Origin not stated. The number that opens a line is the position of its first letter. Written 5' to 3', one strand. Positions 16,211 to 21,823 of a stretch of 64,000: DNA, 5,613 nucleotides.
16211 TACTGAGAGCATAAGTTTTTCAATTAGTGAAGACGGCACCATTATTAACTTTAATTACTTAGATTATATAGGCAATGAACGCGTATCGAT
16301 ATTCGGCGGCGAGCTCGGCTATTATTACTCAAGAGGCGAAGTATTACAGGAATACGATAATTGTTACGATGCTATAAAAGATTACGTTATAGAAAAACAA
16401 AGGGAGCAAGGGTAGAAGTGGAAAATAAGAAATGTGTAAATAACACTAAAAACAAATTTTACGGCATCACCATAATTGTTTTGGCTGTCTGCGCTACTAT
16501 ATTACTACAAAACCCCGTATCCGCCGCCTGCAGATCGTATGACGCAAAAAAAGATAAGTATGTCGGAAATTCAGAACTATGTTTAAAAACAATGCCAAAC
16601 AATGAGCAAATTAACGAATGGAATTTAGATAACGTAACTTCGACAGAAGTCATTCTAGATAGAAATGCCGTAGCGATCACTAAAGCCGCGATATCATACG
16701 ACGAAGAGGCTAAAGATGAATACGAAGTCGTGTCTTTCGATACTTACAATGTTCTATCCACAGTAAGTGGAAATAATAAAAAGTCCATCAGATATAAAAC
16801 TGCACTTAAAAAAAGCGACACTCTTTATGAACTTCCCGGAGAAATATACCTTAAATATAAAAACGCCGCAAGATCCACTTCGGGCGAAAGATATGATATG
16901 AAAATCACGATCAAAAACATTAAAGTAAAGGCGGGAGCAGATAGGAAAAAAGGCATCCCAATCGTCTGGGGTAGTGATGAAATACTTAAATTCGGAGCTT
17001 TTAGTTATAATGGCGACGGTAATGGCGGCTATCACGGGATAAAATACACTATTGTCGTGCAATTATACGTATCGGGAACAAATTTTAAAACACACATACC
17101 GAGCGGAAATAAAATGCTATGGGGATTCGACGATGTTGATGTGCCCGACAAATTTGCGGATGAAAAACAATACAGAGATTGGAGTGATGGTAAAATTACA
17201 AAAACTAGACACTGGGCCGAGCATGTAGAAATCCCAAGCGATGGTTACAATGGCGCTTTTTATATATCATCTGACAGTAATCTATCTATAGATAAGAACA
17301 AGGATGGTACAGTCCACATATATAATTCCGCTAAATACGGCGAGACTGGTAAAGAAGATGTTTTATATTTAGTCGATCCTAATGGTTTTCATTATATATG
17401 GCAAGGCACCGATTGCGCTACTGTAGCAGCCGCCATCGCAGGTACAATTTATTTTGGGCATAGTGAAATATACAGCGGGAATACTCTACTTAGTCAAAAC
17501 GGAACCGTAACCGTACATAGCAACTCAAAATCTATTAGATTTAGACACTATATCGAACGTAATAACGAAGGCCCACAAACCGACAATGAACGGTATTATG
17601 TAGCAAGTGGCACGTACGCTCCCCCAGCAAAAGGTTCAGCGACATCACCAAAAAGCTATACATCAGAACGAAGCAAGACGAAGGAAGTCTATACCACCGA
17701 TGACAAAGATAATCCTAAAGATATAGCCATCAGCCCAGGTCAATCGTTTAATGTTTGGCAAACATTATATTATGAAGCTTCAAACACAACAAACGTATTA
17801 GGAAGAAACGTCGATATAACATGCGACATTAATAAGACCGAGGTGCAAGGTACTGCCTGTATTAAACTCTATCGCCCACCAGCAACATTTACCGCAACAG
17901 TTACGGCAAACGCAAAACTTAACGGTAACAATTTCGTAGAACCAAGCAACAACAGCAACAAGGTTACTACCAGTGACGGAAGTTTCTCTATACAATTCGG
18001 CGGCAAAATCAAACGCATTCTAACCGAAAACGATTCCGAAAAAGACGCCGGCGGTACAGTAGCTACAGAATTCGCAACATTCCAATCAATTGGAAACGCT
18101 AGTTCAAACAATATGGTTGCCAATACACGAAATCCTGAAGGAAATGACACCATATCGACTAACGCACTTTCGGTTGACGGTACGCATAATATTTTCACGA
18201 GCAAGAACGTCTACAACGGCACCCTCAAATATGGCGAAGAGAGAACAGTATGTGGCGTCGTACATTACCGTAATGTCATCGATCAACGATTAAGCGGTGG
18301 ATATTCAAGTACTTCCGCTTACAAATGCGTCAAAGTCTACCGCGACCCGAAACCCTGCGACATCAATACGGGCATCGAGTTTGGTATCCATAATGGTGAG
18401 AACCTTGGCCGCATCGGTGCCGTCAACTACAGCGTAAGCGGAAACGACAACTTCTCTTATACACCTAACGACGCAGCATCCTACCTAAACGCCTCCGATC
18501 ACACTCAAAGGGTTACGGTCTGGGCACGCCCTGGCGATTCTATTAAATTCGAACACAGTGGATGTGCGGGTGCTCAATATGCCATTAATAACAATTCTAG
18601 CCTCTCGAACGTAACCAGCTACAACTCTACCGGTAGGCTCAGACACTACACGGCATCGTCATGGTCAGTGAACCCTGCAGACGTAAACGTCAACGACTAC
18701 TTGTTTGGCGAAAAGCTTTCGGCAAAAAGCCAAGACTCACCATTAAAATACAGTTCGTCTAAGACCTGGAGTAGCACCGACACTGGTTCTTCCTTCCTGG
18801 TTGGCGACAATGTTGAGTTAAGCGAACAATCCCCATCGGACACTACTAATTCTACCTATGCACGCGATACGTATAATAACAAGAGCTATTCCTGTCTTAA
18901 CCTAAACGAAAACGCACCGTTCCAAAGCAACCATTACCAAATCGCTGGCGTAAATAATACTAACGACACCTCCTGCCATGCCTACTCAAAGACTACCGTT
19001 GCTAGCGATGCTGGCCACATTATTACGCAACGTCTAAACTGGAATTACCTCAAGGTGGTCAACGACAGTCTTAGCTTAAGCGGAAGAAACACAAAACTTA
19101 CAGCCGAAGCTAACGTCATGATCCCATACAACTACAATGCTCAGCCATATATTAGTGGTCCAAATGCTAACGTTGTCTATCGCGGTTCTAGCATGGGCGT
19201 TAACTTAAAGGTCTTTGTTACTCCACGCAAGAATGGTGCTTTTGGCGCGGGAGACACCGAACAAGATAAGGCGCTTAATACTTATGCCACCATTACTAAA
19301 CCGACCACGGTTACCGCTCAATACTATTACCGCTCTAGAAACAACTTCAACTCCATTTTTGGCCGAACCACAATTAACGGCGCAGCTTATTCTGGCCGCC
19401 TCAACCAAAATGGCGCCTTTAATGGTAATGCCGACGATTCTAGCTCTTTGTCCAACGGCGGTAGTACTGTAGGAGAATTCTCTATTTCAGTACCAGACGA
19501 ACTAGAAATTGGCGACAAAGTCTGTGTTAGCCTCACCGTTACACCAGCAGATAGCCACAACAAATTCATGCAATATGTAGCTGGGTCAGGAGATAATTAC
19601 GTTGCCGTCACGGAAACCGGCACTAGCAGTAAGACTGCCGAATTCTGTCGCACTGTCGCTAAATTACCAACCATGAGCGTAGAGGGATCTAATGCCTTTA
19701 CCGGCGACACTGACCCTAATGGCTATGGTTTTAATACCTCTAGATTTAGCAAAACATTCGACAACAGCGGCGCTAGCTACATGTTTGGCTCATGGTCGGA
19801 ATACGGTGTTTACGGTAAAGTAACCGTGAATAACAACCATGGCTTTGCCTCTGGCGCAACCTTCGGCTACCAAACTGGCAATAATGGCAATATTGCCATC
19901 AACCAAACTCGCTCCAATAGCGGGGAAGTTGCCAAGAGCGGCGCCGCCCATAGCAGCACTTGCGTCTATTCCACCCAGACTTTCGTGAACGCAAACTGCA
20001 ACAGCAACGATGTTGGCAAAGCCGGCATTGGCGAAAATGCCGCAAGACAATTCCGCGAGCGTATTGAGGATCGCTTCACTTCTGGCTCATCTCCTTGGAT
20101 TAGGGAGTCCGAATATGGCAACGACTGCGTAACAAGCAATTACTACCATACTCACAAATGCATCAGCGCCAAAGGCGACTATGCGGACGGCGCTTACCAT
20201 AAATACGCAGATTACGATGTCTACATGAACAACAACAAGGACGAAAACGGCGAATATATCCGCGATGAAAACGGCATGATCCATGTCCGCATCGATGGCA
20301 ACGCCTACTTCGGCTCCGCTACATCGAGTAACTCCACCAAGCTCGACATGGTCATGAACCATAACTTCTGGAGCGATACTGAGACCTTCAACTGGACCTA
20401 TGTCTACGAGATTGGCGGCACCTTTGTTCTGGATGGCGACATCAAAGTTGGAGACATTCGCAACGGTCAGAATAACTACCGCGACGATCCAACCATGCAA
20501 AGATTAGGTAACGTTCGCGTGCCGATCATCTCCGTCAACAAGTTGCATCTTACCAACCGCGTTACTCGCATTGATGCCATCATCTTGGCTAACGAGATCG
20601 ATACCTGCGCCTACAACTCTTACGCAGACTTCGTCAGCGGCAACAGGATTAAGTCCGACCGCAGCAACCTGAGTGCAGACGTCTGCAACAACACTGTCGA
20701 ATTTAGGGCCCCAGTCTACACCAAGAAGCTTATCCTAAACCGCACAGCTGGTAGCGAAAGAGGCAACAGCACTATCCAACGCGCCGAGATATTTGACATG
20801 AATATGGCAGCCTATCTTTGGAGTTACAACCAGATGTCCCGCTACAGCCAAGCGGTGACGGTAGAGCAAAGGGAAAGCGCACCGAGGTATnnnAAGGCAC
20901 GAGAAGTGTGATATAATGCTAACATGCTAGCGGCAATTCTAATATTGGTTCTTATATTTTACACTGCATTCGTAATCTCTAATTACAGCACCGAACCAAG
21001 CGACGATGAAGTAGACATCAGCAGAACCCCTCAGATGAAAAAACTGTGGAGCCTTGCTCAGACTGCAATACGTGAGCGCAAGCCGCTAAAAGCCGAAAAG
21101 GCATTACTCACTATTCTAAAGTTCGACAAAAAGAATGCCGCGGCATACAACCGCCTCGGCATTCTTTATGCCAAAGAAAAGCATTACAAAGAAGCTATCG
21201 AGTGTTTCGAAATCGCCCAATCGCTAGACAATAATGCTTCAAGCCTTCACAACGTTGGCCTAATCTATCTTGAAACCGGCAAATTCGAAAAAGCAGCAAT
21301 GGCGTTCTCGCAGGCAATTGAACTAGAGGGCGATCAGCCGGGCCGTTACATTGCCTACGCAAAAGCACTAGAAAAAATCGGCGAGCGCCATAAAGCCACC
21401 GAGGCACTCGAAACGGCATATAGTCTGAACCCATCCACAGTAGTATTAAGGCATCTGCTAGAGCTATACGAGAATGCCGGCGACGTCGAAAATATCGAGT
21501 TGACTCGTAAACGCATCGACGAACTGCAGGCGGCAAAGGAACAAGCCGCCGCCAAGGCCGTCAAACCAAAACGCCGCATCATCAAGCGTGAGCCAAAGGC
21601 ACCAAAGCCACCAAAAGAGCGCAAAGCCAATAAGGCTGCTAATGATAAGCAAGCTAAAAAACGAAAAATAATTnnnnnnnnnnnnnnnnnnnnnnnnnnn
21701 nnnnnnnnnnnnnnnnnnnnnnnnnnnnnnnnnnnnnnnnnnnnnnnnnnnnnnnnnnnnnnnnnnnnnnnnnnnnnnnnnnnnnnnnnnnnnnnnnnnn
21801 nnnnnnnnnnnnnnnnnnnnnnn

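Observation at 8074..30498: Expanded family of small single-pass proteins translationally coupled to every giant or secreted protein in the block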

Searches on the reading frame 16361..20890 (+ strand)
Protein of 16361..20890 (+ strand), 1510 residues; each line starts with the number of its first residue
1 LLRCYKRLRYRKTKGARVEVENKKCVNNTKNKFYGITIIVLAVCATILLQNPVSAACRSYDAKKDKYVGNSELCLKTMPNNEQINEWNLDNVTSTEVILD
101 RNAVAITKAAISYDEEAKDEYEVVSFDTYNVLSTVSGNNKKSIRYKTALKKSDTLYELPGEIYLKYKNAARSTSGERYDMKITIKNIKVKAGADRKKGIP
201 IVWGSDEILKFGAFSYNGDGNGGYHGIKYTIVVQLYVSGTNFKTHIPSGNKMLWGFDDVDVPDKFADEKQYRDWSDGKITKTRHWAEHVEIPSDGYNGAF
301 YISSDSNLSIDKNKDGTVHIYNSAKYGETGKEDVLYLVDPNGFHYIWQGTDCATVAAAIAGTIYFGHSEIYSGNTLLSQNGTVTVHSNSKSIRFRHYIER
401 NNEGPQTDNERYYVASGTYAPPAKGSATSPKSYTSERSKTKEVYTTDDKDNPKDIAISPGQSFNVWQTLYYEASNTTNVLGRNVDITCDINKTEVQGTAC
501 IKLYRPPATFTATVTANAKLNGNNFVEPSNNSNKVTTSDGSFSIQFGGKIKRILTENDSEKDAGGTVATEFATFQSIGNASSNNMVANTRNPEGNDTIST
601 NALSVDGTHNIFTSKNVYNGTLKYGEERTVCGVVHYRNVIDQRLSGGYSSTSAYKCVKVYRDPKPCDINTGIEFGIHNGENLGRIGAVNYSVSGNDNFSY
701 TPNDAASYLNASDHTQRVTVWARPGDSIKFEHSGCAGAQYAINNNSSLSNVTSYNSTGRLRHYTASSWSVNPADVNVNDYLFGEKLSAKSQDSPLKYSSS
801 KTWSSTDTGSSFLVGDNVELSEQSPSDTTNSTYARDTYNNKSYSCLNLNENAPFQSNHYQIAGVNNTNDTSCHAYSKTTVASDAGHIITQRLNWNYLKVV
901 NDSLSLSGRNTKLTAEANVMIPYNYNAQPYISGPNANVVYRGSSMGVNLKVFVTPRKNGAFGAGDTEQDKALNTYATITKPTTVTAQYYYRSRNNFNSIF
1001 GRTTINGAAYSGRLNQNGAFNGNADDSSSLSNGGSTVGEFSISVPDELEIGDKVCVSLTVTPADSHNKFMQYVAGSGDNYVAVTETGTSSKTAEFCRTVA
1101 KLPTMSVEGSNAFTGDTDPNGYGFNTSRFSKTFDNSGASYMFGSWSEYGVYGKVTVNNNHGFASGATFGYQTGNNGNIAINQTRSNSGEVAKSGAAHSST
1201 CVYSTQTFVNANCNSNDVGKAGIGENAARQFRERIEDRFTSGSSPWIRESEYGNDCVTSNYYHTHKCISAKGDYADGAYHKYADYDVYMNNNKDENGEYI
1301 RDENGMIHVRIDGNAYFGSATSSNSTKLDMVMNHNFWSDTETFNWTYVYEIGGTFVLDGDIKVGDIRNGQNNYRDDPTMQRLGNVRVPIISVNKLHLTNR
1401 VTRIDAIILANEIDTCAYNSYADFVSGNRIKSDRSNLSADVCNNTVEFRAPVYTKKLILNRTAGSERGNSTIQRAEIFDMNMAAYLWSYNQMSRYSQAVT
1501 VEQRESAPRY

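Call 7: search_protein_families(library=pfam, proteins=[window:16361-20890:+], max_evalue=0.01)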
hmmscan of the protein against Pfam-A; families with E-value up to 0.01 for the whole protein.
window:16361-20890:+ (1510 aa): 0 families

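Call 46: search_solved_structures(query=window:16418-20890:+, max_evalue=0.1)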
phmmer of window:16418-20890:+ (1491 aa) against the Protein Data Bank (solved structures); distinct sequences matched with E-value up to 0.1: 0.

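Call 74: search_protein_families(library=pfam, proteins=[window:16418-20890:+], max_evalue=0.5)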
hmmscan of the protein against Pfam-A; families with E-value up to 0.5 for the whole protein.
window:16418-20890:+ (1491 aa): 1 family
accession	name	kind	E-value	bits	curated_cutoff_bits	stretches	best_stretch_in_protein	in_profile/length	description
PF23619.1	Ig_VWA7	-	0.017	15.8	27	1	998-1047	40-90/104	VWA7 Ig-like domain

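Call 96: search_protein_families(library=ncbifam, proteins=[window:16418-20890:+], max_evalue=0.01)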
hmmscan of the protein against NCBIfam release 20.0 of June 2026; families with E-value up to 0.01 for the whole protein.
window:16418-20890:+ (1491 aa): 0 families

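Call 97: search_protein_families(library=phrogs, proteins=[window:16418-20890:+], max_evalue=0.01)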
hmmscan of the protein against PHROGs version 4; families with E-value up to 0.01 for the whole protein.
window:16418-20890:+ (1491 aa): 0 families

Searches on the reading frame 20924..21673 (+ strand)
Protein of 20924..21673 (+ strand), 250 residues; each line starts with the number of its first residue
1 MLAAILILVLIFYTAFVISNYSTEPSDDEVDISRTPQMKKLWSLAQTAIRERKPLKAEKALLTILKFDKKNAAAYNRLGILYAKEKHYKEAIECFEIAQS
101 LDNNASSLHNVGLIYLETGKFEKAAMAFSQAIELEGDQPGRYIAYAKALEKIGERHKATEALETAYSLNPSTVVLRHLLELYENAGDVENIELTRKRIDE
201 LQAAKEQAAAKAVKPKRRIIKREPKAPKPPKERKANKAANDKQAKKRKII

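Call 7: search_protein_families(library=pfam, proteins=[window:20924-21673:+], max_evalue=0.01)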
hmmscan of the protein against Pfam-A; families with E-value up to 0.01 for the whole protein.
window:20924-21673:+ (250 aa): 20 families
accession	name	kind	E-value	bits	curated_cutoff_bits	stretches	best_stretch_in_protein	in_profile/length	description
PF07719.23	TPR_2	-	2.3e-17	62.1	27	2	72-104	1-33/34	Tetratricopeptide repeat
PF13181.12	TPR_8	-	1.2e-14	53.6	25.7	2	105-136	1-32/34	Tetratricopeptide repeat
PF00515.34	TPR_1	-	1.7e-14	53.4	27.8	2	72-102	1-31/34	Tetratricopeptide repeat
PF13424.12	TPR_12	-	1e-11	45.3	30.1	2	72-134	3-74/77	Tetratricopeptide repeat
PF13428.12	TPR_14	-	9.7e-10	38.6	23.5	1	142-178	4-40/44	Tetratricopeptide repeat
PF23914.1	TPR_CcmH_CycH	-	2.3e-09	37.7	42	2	109-169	54-117/158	Cytochrome c-type biogenesis protein H TPR domain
PF13431.12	TPR_17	-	3.6e-09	36.6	24.4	1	61-93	2-34/34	Tetratricopeptide repeat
PF13414.12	TPR_11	-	2.6e-08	33.9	26.8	1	112-153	1-42/42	TPR repeat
PF13432.12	TPR_16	-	4.6e-08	33.8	32.7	1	44-103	3-62/65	Tetratricopeptide repeat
PF25063.1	ARM_TT21_C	-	1.8e-07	31.7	35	1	42-106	98-163/209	Tetratricopeptide repeat protein 21 C-terminal ARM domain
PF13371.12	TPR_9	-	2.2e-07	31.2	35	0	46-100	3-57/73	Tetratricopeptide repeat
PF12895.13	ANAPC3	-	5e-07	30.4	27.2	1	86-164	3-81/82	Anaphase-promoting complex, cyclosome, subunit 3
PF13176.12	TPR_7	-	9e-07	29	27.9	0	74-101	1-30/36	Tetratricopeptide repeat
PF14559.12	TPR_19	-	2e-06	28.5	25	1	116-165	2-51/68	Tetratricopeptide repeat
PF13374.12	TPR_10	-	1.6e-05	25.2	27.5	0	105-133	2-30/42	Tetratricopeptide repeat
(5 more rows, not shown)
